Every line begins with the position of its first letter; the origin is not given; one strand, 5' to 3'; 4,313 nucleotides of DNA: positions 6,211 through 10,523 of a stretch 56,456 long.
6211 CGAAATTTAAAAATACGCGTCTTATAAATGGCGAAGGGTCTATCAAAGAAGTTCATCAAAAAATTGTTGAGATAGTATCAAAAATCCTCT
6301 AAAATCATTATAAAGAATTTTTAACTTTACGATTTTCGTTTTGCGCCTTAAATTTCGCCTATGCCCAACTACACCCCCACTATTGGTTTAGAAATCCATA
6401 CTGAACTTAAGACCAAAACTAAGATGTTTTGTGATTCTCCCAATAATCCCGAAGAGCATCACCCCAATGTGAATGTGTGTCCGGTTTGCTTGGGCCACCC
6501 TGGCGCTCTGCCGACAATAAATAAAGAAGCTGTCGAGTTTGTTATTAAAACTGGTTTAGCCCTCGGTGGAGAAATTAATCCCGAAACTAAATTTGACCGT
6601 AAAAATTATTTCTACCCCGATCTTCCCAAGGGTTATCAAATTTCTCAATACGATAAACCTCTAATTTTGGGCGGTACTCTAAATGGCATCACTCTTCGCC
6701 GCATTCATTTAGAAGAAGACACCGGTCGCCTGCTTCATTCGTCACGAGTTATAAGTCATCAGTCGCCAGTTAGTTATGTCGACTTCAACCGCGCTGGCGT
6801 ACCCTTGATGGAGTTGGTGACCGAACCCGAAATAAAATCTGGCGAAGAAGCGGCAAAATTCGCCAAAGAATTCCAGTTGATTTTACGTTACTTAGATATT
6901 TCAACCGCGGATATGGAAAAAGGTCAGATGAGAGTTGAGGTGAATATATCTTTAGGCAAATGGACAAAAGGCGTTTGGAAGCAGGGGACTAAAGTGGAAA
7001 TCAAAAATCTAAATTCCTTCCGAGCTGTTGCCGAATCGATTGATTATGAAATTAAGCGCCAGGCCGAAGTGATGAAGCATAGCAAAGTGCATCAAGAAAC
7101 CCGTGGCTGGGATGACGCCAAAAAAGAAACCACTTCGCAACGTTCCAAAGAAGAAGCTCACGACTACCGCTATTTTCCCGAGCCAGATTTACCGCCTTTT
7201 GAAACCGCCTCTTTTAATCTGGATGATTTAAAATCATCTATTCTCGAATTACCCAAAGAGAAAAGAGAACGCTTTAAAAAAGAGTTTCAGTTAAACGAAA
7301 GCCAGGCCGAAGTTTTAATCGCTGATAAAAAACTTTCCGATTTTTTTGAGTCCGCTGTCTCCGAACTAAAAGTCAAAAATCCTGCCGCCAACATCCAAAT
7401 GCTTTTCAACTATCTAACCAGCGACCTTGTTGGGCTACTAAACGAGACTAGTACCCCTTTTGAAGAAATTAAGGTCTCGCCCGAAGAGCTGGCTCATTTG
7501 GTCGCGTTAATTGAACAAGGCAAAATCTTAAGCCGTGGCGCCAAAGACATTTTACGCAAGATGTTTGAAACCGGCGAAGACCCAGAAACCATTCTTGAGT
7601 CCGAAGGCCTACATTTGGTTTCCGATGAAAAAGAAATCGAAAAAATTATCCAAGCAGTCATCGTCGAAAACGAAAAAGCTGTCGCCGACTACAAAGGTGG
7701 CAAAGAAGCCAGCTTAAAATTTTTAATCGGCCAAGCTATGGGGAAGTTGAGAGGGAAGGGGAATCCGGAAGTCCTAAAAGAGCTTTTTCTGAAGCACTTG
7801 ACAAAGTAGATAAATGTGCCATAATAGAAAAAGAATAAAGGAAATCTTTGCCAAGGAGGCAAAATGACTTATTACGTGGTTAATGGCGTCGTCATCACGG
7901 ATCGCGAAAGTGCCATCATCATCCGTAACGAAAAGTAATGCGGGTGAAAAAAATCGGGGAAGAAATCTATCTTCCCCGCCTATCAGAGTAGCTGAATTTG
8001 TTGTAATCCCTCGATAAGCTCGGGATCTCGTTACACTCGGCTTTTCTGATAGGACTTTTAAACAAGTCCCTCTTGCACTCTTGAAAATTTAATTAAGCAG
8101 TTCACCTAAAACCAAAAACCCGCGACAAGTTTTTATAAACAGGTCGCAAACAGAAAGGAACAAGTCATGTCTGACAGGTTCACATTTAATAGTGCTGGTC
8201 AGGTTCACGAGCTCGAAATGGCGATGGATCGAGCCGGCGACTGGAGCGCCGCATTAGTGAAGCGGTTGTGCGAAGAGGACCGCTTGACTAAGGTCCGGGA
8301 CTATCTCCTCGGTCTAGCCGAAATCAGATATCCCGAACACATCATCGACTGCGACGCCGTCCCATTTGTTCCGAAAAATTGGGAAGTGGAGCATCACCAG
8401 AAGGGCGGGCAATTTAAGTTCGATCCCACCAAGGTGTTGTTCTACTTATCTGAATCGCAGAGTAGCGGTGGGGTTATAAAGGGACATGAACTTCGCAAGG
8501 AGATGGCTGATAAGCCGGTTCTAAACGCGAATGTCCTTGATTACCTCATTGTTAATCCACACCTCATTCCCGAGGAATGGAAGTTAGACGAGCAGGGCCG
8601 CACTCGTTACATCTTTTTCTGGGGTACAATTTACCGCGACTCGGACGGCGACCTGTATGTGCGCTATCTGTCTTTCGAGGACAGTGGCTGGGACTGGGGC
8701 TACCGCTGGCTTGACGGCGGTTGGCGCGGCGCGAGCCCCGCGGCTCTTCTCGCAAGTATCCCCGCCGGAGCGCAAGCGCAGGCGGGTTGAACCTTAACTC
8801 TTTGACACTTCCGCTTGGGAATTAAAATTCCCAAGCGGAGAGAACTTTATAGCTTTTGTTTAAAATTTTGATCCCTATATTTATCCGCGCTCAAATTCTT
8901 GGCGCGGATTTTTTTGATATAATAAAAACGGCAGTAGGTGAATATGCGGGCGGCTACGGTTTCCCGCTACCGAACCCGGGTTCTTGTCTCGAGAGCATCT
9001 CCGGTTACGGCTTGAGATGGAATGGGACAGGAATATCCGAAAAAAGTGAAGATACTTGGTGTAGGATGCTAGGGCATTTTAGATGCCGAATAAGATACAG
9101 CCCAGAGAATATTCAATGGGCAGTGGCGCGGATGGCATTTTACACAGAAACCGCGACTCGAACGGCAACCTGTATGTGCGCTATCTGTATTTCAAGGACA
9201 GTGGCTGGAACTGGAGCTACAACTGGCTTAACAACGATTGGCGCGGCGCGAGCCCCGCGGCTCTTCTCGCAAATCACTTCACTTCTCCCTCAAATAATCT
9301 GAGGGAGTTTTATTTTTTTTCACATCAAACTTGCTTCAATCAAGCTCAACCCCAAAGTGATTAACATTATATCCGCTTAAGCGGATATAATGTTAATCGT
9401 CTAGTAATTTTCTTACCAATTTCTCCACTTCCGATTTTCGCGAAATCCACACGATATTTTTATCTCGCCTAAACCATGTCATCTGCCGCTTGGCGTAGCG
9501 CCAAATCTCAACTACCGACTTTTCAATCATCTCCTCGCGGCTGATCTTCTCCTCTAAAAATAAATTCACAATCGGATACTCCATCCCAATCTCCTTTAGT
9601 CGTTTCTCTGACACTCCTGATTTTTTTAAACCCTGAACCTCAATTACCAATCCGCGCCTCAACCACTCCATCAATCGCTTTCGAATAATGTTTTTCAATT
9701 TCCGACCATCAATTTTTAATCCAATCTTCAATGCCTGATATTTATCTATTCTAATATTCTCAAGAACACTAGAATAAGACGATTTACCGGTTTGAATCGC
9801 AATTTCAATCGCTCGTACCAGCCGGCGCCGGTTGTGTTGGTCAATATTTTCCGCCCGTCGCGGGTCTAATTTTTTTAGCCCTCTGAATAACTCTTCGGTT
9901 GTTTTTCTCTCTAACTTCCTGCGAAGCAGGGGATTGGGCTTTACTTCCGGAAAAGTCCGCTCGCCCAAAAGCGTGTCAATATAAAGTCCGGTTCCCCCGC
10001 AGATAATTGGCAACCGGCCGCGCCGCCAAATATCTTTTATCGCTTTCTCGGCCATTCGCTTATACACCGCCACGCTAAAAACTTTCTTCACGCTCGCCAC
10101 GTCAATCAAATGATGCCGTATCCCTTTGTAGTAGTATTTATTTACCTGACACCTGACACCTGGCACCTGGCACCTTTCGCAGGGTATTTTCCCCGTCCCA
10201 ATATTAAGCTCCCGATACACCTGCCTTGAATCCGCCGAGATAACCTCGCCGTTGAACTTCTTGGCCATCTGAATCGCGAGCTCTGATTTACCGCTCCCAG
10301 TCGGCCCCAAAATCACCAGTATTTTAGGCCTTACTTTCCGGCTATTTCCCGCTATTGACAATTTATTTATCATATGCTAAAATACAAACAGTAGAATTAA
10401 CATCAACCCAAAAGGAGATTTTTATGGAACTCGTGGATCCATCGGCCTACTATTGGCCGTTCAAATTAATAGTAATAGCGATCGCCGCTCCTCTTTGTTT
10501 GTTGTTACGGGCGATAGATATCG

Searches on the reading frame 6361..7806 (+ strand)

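Call 88: search_protein_families(library=pfam, proteins=[window:6361-7806:+], max_evalue=0.00001)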
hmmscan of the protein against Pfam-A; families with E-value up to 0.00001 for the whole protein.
window:6361-7806:+ (482 aa): 2 families
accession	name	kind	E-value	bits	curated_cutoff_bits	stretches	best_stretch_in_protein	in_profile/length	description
PF02934.20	GatB_N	-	3.1e-108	361.6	23.4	1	7-282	2-271/277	GatB/GatE catalytic domain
PF02637.23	GatB_Yqey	-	1.3e-41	142.4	27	1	327-480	1-148/148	GatB domain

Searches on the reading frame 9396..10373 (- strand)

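Call 88: search_protein_families(library=pfam, proteins=[window:9396-10373:-], max_evalue=0.00001)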
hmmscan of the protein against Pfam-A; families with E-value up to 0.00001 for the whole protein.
window:9396-10373:- (326 aa): 2 families
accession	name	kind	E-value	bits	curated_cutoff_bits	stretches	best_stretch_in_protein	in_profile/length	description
PF01715.23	IPPT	-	9.4e-61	206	23.6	1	51-304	1-243/243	IPP transferase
PF01745.22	IPT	-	1.1e-07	31.9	20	1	17-63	2-48/233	Isopentenyl transferase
